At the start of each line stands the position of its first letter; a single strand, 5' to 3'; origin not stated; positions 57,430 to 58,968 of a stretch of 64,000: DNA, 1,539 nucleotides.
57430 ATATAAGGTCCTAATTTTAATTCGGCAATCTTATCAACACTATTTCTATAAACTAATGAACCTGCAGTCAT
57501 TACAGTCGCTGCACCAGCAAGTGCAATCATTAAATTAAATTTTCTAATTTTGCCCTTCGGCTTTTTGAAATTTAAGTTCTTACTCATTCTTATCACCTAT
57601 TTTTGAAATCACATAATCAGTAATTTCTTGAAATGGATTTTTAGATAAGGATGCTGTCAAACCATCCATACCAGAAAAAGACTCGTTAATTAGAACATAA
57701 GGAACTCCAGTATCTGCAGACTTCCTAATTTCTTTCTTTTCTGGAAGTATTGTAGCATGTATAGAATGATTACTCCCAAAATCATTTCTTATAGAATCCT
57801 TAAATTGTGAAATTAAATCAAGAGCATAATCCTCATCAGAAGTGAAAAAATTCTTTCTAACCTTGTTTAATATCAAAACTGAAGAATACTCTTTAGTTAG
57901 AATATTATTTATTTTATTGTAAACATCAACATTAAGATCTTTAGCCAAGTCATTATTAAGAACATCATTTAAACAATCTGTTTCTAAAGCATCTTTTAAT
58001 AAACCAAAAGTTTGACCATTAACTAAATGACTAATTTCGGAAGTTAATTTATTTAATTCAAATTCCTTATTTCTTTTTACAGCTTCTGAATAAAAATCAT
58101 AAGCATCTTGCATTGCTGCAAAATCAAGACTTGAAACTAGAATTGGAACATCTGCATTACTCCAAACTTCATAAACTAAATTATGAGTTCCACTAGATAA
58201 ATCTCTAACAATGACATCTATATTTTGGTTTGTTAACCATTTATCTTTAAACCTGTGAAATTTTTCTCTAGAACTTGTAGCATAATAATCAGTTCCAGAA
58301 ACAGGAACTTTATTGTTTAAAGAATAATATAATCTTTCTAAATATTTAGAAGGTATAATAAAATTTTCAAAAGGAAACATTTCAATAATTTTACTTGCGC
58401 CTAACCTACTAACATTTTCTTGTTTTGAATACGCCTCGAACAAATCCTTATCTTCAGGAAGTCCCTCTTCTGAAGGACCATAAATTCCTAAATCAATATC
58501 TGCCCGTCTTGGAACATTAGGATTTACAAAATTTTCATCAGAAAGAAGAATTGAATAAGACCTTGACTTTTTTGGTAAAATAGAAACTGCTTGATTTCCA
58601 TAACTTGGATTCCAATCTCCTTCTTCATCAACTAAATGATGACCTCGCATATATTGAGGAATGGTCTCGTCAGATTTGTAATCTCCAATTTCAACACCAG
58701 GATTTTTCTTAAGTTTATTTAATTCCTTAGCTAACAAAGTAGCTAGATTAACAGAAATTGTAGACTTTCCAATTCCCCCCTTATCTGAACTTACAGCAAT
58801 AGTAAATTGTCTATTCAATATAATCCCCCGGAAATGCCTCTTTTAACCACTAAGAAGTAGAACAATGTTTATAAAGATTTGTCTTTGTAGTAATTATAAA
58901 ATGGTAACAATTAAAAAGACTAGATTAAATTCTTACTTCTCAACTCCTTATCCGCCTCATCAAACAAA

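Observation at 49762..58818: Six-gene operon led by a ParA/MinD-like ATPase and encoding only exported or surface proteins: a candidate novel cell-surface assembly system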

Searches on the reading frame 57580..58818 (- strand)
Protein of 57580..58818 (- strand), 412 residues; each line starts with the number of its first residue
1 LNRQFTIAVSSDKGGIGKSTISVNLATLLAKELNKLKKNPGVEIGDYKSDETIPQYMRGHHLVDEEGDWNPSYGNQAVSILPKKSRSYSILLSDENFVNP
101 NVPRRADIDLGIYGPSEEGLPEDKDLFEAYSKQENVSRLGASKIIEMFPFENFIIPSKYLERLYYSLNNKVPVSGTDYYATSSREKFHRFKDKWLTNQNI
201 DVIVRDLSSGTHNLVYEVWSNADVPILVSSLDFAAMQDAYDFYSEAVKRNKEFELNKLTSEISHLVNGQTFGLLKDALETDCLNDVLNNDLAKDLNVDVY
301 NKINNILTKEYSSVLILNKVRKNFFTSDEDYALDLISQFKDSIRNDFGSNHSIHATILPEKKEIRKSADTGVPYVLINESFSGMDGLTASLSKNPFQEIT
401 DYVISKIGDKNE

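Call 3: search_protein_families(library=pfam, proteins=[window:57580-58818:-], max_evalue=0.1)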
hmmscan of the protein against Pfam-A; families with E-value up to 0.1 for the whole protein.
window:57580-58818:- (412 aa): 6 families
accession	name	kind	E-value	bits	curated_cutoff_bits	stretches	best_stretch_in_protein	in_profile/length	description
PF10609.15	ParA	-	2.3e-06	27.7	27.1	1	6-32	5-31/246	NUBPL iron-transfer P-loop NTPase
PF01656.29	CbiA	-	3.2e-06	27.6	25.4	1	7-32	1-26/125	CobQ/CobB/MinD/ParA nucleotide binding domain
PF13614.12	AAA_31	-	2.7e-05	24.6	27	1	6-35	3-32/177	AAA domain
PF09140.17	MipZ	-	0.013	15.2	20.7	1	7-32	3-28/262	ATPase MipZ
PF00142.24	Fer4_NifH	-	0.089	12.7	25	0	12-35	7-30/271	4Fe-4S iron sulfur cluster binding proteins, NifH/frxC family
PF02374.21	ArsA_ATPase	-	0.094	12.4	24.3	0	11-33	7-29/305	Anion-transporting ATPase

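Call 4: search_protein_families(library=ncbifam, proteins=[window:57580-58818:-], max_evalue=0.1)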
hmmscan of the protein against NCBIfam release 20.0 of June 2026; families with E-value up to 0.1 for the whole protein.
window:57580-58818:- (412 aa): 13 families
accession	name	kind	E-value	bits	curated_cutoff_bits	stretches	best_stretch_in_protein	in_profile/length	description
NF041546.1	ParA_partition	equivalog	5.1e-06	26.2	180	1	6-32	1-27/203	ParA family partition ATPase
TIGR01968.1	minD_bact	equivalog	3.3e-05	23.4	212.9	1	7-35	4-32/261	septum site-determining protein MinD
NF008669.0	PRK11670.1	equivalog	4.3e-05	22.6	348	1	6-34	109-137/369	iron-sulfur cluster carrier protein ApbC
TIGR01969.1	minD_arch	subfamily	0.00014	21.1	201.75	1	6-31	2-27/251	cell division ATPase MinD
NF041136.1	MrpORP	equivalog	0.0002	20.7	450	1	6-32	7-33/365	iron-sulfur cluster carrier protein MrpORP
TIGR03371.1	cellulose_yhjQ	equivalog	0.00087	18.8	157.85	1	6-32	3-29/246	cellulose biosynthesis protein BcsQ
TIGR01281.1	DPOR_bchL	equivalog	0.0036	16.7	345.15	1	12-36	7-31/268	ferredoxin:protochlorophyllide reductase (ATP-dependent) iron-sulfur ATP-binding protein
TIGR03018.1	pepcterm_TyrKin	hypoth_equivalog_domain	0.0037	16.6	230.65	1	3-35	34-66/207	XrtA-associated tyrosine autokinase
NF047398.1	AAA_KGGVGR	domain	0.01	16.2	90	0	6-32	4-30/190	KGGVGR-motif variant AAA ATPase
NF033200.1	F430_CfbC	exception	0.029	13.7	402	1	12-35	7-30/260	Ni-sirohydrochlorin a,c-diamide reductive cyclase ATP-dependent reductase subunit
TIGR01287.1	nifH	equivalog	0.042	13.2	394.35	0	12-36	7-31/275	nitrogenase iron protein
NF009701.0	PRK13230.1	subfamily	0.059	12.4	350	0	12-35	8-31/291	nitrogenase reductase-like protein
NF008079.0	PRK10818.1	equivalog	0.079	12.3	508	0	7-35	5-33/270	septum site-determining protein MinD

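Call 8: find_homologous_proteins(query=window:57580-58818:-, max_evalue=0.001)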
Query window:57580-58818:- (412 aa): 2 proteins with E <= 0.001 among 6423 candidates.
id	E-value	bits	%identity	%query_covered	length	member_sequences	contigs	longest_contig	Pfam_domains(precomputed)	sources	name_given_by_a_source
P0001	5.4e-270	913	100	100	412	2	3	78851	PF10609.16,PF01656.30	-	-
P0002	3.4e-220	749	82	100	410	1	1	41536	PF10609.16,PF01656.30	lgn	-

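Call 9: search_solved_structures(query=window:57580-58818:-, max_evalue=1, show_alignments=2)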
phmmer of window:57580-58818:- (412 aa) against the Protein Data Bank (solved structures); distinct sequences matched with E-value up to 1: 16.
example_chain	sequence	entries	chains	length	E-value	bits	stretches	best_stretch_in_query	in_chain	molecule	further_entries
8zkc_A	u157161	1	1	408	0.092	15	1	6-35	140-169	Iron-sulfur cluster carrier protein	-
3kb1_A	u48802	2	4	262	0.14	14.4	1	5-35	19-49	Nucleotide-binding protein | Iron-sulfur cluster carrier protein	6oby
5j1j_A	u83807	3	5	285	0.18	14.1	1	6-31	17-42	Site-determining protein | Transcriptional antiactivator FleN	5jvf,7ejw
8pb9_A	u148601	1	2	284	0.19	14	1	6-30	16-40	Antiactivator FleN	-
8p53_A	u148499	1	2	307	0.22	13.8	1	6-30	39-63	Antiactivator FleN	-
4rz2_A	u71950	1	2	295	0.24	13.7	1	6-31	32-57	Site-determining protein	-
4rz3_A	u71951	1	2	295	0.25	13.6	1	6-31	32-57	Site-determining protein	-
4v03_A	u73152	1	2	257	0.33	13.2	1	7-34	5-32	SITE-DETERMINING PROTEIN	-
6iub_A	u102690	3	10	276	0.34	13.2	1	6-34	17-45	SpoOJ regulator (Soj)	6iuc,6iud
8jmj_A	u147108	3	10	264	0.34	13.2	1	6-34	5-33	SpoOJ regulator (Soj)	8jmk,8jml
4v02_A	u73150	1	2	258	0.54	12.5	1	7-33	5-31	SITE-DETERMINING PROTEIN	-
1hyq_A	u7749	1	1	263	0.58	12.4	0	6-31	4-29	CELL DIVISION INHIBITOR (MIND-1)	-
7dut_A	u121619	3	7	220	0.65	12.2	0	7-33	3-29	SOJ protein (Soj)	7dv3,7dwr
1wcv_1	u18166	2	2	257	0.86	11.9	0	6-31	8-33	SEGREGATION PROTEIN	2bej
2bek_A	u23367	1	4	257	0.86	11.8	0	6-31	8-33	SEGREGATION PROTEIN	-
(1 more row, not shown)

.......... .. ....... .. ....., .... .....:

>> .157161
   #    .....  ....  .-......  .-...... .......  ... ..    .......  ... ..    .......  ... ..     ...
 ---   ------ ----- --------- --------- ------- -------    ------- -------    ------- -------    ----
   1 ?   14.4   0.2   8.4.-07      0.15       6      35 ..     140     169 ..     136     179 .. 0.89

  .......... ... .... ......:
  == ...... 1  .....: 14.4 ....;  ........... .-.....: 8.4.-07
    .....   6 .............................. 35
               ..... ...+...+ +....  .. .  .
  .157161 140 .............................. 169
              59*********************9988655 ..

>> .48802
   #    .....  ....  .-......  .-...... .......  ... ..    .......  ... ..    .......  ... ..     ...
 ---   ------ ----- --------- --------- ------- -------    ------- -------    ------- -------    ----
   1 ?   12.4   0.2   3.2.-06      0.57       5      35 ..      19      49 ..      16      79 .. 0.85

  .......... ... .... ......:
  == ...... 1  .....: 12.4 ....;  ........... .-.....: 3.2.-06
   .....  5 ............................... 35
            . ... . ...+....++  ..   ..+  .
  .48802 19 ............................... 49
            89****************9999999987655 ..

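Call 11: find_encoding_contigs(protein=P0002, flank=10000, max_places=4)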
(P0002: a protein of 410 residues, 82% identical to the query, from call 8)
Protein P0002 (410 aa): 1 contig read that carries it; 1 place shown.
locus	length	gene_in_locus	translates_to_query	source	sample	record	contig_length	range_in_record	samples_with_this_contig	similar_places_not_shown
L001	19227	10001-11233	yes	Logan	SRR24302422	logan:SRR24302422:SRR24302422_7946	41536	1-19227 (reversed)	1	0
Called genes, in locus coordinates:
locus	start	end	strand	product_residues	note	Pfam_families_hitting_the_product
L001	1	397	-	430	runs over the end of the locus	PF02223:Thymidylate_kin (faint)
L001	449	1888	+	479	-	PF01943:Polysacc_synt, PF13440:Polysacc_synt_3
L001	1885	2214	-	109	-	PF10066:DUF2304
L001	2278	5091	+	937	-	PF02516:STT3, PF13231:PMT_2 (weak), PF21436:STT3-PglB_core (weak)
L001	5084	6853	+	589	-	-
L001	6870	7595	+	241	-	PF00535:Glycos_transf_2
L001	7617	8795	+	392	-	PF01073:3Beta_HSD (faint), PF01370:Epimerase, PF02719:Polysacc_synt_2 (weak), PF04321:RmlD_sub_bind (weak), PF16363:GDP_Man_Dehyd, PF01370:Epimerase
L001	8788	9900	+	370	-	PF01073:3Beta_HSD, PF01370:Epimerase, PF02719:Polysacc_synt_2, PF05368:NmrA (weak), PF13460:NAD_binding_10 (weak), PF16363:GDP_Man_Dehyd, PF01370:Epimerase, PF16363:GDP_Man_Dehyd, +1 more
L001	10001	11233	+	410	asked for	PF01656:CbiA (faint), PF10609:ParA (weak)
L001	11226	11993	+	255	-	-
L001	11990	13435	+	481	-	-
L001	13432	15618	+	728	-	PF00801:PKD (faint), PF18911:PKD_4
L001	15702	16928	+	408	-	PF07705:CARDB (faint), PF10633:NPCBM_assoc (faint), PF11614:FixG_C (weak)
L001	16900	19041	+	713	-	-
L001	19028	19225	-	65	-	?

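Call 16: find_related_loci(query=A1, collection=genome_contigs, flank=10000)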
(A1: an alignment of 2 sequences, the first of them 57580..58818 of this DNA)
Query A1 (412 aa) in genome_contigs; peptide patterns used: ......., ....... (x = any residue, [..] = any of these).
129 stretches matched a pattern, but none encodes a relative of the query by tblastn (E <= 1e-3).

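Call 21: search_protein_representatives(alignment_id=A1)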
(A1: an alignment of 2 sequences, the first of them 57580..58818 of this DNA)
Query: 2 sequences, 412 profile positions. Proteins with E-value up to 0.001 (for the whole library): 7; up to 1e-10: 1; up to 1e-30: 1. The best 7 are listed.
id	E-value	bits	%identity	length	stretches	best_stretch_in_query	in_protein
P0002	1.4e-269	910.5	-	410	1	1-412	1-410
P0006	8.7e-05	38.4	-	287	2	173-259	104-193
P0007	1.2e-04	37.9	-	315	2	195-264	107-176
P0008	2.3e-04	37.0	-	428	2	181-255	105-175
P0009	6.1e-04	35.6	-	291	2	185-336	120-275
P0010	6.7e-04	35.5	-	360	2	198-250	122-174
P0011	9.0e-04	35.0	-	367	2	173-257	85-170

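Call 22: predict_structure(alignment_id=A1)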
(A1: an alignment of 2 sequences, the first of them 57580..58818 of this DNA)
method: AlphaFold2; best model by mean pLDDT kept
length: 412 residues; sequences in the alignment: 2
mean_pLDDT: 34.3   pTM: 0.26
mean pLDDT of the five models: 34.3, 31.0, 30.4, 30.1, 29.2
residues with pLDDT >= 90: 0; 70-90: 0; 50-70: 43; < 50: 369
segments of 3 or more residues with pLDDT < 50: 1-191, 193-240, 242-248, 280-287, 289-292, 305-412
pLDDT, mean of each block of 10 residues (from residue 1): 27 30 35 38 33 35 34 28 27 27 24 26 29 24 25 28 24 29 43 44 31 31 31 42 48 53 58 54 47 53 48 35 35 43 36 24 31 26 21 24 28 28
secondary structure, 60 per line:
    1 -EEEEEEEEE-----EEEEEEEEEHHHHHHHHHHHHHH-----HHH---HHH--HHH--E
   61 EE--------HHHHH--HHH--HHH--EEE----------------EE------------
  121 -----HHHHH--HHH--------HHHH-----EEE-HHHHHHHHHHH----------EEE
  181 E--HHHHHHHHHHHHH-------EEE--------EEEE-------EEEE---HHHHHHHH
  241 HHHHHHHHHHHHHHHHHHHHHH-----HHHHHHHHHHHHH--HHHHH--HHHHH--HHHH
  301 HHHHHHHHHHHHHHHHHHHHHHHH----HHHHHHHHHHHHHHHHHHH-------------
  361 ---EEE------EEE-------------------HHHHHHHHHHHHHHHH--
elements in order: E2-10 E16-24 H25-38 E60-62 H71-75 E88-90 H126-130 H144-147 E153-155 H157-167 E178-181 H184-196 E204-206 E215-218 E226-229 H233-262 H268-280 H283-287 H290-294 H297-324 H329-347 E364-366 E373-375 H395-410

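Call 23: search_protein_families(library=pfam, proteins=[P0006, P0007, P0008, P0009, P0010, P0011], max_evalue=0.001)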
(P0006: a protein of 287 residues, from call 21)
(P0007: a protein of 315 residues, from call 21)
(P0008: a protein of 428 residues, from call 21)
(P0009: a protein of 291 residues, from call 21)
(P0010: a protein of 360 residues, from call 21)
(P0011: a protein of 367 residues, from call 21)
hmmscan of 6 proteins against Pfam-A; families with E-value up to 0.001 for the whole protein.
P0006 (287 aa): 9 families
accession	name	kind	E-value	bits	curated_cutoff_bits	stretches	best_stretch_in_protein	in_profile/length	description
PF10609.15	ParA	-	3.9e-21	76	27.1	1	22-260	4-243/246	NUBPL iron-transfer P-loop NTPase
PF13614.12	AAA_31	-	7.5e-20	72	27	1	22-189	2-173/177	AAA domain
PF01656.29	CbiA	-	2.8e-17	63.3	25.4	1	25-241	2-124/125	CobQ/CobB/MinD/ParA nucleotide binding domain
PF00142.24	Fer4_NifH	-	1.5e-13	51.3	25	1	28-256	6-238/271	4Fe-4S iron sulfur cluster binding proteins, NifH/frxC family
PF06564.18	CBP_BcsQ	-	6.9e-10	39.3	21.3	1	23-256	3-227/234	Cellulose biosynthesis protein BcsQ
PF02374.21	ArsA_ATPase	-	1.9e-07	31.1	24.3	1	26-59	5-38/305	Anion-transporting ATPase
PF09140.17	MipZ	-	1.3e-06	28.3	20.7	1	23-161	2-126/262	ATPase MipZ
PF13479.12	AAA_24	-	0.00015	22.1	27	1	26-183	6-112/195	AAA domain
PF07015.17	VirC1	-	0.00028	20.8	24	0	23-59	3-39/231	VirC1 protein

P0007 (315 aa): 5 families
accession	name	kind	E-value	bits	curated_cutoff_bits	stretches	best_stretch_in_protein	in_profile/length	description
PF10609.15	ParA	-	1.2e-18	67.9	27.1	1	3-162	6-164/246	NUBPL iron-transfer P-loop NTPase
PF01656.29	CbiA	-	1.4e-13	51.3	25.4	1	4-150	2-54/125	CobQ/CobB/MinD/ParA nucleotide binding domain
PF13614.12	AAA_31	-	2.1e-10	41.3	27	1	3-150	4-156/177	AAA domain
PF09140.17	MipZ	-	7.7e-05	22.6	20.7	1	3-39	3-39/262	ATPase MipZ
PF02374.21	ArsA_ATPase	-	9.4e-05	22.2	24.3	1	5-38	5-38/305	Anion-transporting ATPase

P0008 (428 aa): 7 families
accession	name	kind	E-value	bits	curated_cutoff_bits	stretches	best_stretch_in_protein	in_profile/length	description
PF10609.15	ParA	-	3.2e-16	60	27.1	1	10-159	5-153/246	NUBPL iron-transfer P-loop NTPase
PF01656.29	CbiA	-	3.8e-14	53.2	25.4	1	11-148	1-54/125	CobQ/CobB/MinD/ParA nucleotide binding domain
PF13614.12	AAA_31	-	1.6e-09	38.4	27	1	10-93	3-86/177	AAA domain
PF07238.19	PilZ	-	3.2e-08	34.3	22.5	1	335-413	2-85/102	PilZ domain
PF00142.24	Fer4_NifH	-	2.1e-05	24.6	25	1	16-72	7-63/271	4Fe-4S iron sulfur cluster binding proteins, NifH/frxC family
PF09140.17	MipZ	-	2.9e-05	24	20.7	1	10-70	2-61/262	ATPase MipZ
PF02374.21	ArsA_ATPase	-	9.9e-05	22.1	24.3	1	15-46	7-38/305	Anion-transporting ATPase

P0009 (291 aa): 7 families
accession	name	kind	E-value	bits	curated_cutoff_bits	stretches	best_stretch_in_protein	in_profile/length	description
PF10609.15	ParA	-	1.5e-24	87.2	27.1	1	24-263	4-245/246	NUBPL iron-transfer P-loop NTPase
PF01656.29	CbiA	-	1.4e-18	67.5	25.4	1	26-236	1-118/125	CobQ/CobB/MinD/ParA nucleotide binding domain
PF13614.12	AAA_31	-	7.6e-17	62.2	27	1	24-182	2-165/177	AAA domain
PF06564.18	CBP_BcsQ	-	1.3e-07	31.9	21.3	1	25-261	3-231/234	Cellulose biosynthesis protein BcsQ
PF00142.24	Fer4_NifH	-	9.4e-07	29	25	1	30-94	6-68/271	4Fe-4S iron sulfur cluster binding proteins, NifH/frxC family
PF09140.17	MipZ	-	1e-05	25.5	20.7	1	25-161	2-126/262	ATPase MipZ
PF02374.21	ArsA_ATPase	-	1.1e-05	25.3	24.3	1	24-73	2-49/305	Anion-transporting ATPase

P0010 (360 aa): 7 families
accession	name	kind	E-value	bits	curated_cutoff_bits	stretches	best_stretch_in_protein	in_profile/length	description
PF01656.29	CbiA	-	1.4e-15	57.8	25.4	1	15-279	1-124/125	CobQ/CobB/MinD/ParA nucleotide binding domain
PF13614.12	AAA_31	-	3.3e-15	56.9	27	1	15-164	4-158/177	AAA domain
PF10609.15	ParA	-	2.1e-14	54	27.1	1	14-163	5-153/246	NUBPL iron-transfer P-loop NTPase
PF09140.17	MipZ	-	3.5e-06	27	20.7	1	15-60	3-48/262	ATPase MipZ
PF00142.24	Fer4_NifH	-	2.6e-05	24.3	25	1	20-61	7-48/271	4Fe-4S iron sulfur cluster binding proteins, NifH/frxC family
PF02374.21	ArsA_ATPase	-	2.6e-05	24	24.3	1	19-50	7-38/305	Anion-transporting ATPase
PF06564.18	CBP_BcsQ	-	3.3e-05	24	21.3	1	15-156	4-148/234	Cellulose biosynthesis protein BcsQ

P0011 (367 aa): 5 families
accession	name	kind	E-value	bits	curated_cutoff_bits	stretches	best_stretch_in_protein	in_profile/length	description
PF10609.15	ParA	-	5.7e-13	49.3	27.1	1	11-152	4-153/246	NUBPL iron-transfer P-loop NTPase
PF01656.29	CbiA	-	2.1e-10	41.1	25.4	1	13-265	1-118/125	CobQ/CobB/MinD/ParA nucleotide binding domain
PF13614.12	AAA_31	-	3.1e-09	37.5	27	1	12-155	3-160/177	AAA domain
PF02374.21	ArsA_ATPase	-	1.1e-05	25.2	24.3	1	17-45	7-35/305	Anion-transporting ATPase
PF06564.18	CBP_BcsQ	-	0.00094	19.2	21.3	0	17-50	8-41/234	Cellulose biosynthesis protein BcsQ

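Call 54: find_encoding_contigs(protein=P0007, flank=6000, max_places=2)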
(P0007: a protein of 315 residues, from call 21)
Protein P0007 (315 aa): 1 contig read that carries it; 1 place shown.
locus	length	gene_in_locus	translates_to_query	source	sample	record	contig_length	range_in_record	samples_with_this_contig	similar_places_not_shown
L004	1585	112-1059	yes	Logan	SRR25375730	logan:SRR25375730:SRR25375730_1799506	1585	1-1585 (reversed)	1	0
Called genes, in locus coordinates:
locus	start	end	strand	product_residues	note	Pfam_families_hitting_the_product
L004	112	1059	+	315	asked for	PF01656:CbiA, PF10609:ParA, PF13614:AAA_31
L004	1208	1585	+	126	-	?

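Call 55: find_encoding_contigs(protein=P0011, flank=6000, max_places=2)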
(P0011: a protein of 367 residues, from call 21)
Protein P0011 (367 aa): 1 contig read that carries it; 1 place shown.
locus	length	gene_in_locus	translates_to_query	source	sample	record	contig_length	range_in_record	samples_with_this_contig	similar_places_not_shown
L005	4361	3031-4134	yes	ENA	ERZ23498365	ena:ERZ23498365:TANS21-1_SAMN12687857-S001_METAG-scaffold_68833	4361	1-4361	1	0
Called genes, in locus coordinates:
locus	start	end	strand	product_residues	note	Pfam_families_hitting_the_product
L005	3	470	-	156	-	?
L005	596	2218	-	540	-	PF22694:CtpB_N-like (weak), PF00595:PDZ, PF13180:PDZ_2, PF17820:PDZ_6, PF03572:Peptidase_S41, PF28547:CHD_PDZ-protease (faint)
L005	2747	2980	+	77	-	-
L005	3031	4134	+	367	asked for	PF02374:ArsA_ATPase (faint), PF10609:ParA, PF13614:AAA_31 (weak), PF01656:CbiA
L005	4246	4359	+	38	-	?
